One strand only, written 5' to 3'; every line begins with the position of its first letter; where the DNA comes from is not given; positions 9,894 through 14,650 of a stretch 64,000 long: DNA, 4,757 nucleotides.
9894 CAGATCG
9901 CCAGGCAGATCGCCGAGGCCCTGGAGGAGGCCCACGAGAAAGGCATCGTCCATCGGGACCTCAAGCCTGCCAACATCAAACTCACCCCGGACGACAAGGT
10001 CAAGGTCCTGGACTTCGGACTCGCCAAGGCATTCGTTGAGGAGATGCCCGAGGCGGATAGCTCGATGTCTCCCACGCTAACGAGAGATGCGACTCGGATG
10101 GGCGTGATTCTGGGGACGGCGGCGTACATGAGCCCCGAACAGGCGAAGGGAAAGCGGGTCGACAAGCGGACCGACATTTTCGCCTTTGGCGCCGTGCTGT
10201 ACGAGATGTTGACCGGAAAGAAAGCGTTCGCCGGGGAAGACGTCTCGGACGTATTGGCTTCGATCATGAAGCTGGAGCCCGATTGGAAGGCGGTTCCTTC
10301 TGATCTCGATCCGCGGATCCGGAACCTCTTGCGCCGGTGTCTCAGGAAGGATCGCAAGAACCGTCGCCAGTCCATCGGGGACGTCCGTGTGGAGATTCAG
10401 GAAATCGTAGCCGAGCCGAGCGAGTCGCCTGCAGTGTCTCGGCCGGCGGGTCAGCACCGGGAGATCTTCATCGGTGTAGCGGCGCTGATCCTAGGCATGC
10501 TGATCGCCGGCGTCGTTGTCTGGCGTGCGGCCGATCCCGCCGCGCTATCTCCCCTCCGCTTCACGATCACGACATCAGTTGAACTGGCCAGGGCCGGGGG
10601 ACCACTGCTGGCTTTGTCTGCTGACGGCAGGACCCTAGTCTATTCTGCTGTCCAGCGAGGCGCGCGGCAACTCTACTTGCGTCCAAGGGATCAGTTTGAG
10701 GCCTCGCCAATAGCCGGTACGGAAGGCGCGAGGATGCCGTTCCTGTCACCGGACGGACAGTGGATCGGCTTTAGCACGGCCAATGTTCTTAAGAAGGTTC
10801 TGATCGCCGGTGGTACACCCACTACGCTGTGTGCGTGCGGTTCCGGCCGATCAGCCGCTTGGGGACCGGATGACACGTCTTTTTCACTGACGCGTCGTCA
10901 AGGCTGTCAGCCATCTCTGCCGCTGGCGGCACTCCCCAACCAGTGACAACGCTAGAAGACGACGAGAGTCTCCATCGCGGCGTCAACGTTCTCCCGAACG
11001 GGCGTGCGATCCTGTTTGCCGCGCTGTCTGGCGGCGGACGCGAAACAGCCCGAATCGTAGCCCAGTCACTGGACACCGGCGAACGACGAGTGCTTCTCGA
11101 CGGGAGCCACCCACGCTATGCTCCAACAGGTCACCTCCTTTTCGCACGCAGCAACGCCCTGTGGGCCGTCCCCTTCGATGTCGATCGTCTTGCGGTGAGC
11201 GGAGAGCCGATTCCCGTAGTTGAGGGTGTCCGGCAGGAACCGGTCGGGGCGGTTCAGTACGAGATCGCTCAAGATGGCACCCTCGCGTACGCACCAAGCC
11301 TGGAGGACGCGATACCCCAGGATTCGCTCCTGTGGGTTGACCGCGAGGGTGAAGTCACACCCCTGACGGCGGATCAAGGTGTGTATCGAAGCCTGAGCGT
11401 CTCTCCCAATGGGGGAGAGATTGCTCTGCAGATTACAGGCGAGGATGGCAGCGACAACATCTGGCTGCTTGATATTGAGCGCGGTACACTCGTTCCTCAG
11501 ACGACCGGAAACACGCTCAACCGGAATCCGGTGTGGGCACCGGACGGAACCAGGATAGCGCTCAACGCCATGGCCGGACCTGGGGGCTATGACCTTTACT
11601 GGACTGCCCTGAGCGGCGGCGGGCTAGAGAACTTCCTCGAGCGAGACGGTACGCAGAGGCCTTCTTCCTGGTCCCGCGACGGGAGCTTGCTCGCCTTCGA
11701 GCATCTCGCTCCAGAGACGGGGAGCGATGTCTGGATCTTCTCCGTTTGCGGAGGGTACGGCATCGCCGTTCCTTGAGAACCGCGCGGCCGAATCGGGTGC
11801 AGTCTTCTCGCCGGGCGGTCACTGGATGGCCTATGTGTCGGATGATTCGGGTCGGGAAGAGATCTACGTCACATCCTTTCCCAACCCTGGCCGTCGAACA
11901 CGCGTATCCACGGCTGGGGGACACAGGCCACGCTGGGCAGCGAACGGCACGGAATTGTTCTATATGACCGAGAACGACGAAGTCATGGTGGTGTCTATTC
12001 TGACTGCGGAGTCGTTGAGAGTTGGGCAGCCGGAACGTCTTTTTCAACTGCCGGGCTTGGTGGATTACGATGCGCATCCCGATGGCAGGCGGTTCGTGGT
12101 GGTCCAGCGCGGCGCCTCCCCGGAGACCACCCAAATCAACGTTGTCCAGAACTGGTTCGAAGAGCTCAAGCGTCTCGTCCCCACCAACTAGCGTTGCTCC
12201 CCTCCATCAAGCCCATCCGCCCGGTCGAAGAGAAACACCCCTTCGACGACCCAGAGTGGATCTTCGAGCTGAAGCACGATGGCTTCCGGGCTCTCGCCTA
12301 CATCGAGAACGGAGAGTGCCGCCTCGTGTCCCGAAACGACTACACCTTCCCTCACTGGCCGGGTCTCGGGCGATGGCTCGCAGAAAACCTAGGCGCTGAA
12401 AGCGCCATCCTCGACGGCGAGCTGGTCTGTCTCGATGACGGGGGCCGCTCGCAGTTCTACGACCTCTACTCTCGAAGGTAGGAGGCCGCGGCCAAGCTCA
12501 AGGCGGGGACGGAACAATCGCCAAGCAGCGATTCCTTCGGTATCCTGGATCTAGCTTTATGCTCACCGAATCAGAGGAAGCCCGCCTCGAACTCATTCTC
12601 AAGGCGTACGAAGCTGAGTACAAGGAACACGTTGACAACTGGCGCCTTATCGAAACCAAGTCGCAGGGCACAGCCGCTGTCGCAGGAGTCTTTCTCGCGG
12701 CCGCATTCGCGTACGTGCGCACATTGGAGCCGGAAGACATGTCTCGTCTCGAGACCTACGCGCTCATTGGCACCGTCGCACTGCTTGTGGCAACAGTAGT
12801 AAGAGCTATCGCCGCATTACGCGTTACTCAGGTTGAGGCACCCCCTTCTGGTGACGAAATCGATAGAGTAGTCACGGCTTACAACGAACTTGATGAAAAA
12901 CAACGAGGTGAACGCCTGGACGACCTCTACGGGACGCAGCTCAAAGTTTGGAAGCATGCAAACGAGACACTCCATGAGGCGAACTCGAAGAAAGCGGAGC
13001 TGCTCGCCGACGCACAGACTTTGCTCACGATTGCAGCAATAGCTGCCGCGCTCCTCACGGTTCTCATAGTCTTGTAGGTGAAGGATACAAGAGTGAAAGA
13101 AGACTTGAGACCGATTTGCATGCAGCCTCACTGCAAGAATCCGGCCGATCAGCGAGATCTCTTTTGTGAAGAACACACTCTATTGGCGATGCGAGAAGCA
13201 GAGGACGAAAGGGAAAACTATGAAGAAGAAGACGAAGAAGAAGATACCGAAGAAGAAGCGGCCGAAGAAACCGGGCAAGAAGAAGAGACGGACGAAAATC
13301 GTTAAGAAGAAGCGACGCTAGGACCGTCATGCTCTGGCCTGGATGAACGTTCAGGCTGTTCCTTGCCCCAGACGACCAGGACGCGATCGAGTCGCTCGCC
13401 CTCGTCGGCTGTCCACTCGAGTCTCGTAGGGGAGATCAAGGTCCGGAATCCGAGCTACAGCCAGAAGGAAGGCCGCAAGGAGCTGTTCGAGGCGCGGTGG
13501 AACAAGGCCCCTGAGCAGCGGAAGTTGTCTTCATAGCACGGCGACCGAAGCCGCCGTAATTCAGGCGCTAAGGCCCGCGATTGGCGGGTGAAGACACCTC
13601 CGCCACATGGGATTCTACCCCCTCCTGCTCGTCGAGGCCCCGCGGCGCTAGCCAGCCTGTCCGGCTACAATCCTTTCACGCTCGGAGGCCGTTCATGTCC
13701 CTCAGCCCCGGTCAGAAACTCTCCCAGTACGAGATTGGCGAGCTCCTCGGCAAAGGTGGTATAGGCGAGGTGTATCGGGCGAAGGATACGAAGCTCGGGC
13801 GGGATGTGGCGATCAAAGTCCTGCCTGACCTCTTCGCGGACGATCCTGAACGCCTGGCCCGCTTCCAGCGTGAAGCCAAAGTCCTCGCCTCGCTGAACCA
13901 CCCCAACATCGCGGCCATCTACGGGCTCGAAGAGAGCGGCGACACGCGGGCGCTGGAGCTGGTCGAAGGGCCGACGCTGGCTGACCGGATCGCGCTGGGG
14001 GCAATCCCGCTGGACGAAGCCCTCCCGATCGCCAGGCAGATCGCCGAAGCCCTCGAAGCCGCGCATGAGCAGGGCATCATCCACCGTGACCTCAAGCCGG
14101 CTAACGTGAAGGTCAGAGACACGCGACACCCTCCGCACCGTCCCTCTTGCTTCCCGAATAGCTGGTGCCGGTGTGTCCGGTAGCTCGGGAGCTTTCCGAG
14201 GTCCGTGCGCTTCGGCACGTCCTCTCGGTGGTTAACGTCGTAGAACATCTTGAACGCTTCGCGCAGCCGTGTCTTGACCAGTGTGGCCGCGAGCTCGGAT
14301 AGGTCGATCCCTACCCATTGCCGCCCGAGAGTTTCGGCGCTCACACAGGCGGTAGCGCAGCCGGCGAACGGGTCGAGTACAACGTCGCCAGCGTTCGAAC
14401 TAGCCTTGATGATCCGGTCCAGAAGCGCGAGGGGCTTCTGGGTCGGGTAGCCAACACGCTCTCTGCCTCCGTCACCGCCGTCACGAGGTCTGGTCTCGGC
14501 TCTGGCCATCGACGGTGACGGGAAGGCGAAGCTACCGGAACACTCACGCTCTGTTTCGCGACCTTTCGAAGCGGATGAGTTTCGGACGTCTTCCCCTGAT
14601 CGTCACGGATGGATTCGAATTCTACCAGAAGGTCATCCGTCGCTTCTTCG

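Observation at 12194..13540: Low-GC two-gene cassette (3-TM coiled-coil protein plus tiny zinc-ribbon protein with acidic tail) sitting between two remnants of an ATP-dependent DNA ligase gene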

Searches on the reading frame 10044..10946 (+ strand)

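Call 43: search_protein_families(library=pfam, proteins=[window:10044-10946:+], max_evalue=0.001)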
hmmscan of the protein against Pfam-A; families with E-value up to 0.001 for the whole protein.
window:10044-10946:+ (300 aa): 3 families
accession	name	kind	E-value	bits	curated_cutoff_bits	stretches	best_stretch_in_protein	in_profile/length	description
PF00069.31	Pkinase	-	3.8e-13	49.9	31.7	1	18-108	153-252/263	Protein kinase domain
PF07714.23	PK_Tyr_Ser-Thr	-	1.3e-09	38.2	23.1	1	24-108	166-249/258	Protein tyrosine and serine/threonine kinase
PF07676.18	PD40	-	1.2e-06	28.8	20.9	0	225-243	7-25/38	WD40-like Beta Propeller Repeat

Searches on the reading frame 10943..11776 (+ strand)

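Call 43: search_protein_families(library=pfam, proteins=[window:10943-11776:+], max_evalue=0.001)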
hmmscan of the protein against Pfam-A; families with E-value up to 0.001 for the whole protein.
window:10943-11776:+ (277 aa): 1 family
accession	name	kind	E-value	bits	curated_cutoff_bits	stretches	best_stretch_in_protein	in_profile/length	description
PF07676.18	PD40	-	1.6e-05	25.1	20.9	0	192-220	10-38/38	WD40-like Beta Propeller Repeat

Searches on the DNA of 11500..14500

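Call 67: search_rna_families(source=window, start=11500, end=14500, threshold=evalue, max_evalue=1)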
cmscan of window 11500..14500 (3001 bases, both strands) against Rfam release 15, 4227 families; matches with E-value up to 1: 0.
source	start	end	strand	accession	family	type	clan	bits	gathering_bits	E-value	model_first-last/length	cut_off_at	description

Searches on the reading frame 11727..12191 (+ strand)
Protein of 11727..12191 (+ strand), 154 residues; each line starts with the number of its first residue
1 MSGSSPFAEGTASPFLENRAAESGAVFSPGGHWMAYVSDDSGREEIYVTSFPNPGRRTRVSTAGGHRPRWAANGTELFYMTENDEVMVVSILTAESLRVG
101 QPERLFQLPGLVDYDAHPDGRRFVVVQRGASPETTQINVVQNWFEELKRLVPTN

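Call 7: search_protein_families(library=pfam, proteins=[window:11727-12191:+], max_evalue=1)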
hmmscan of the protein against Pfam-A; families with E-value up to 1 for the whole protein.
window:11727-12191:+ (154 aa): 2 families
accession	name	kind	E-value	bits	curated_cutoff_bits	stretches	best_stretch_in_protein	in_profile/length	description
PF07676.18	PD40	-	0.0028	18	20.9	1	21-48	10-38/38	WD40-like Beta Propeller Repeat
PF02897.21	Peptidase_S9_N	-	0.019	14.2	24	1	25-85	129-192/414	Prolyl oligopeptidase, N-terminal beta-propeller domain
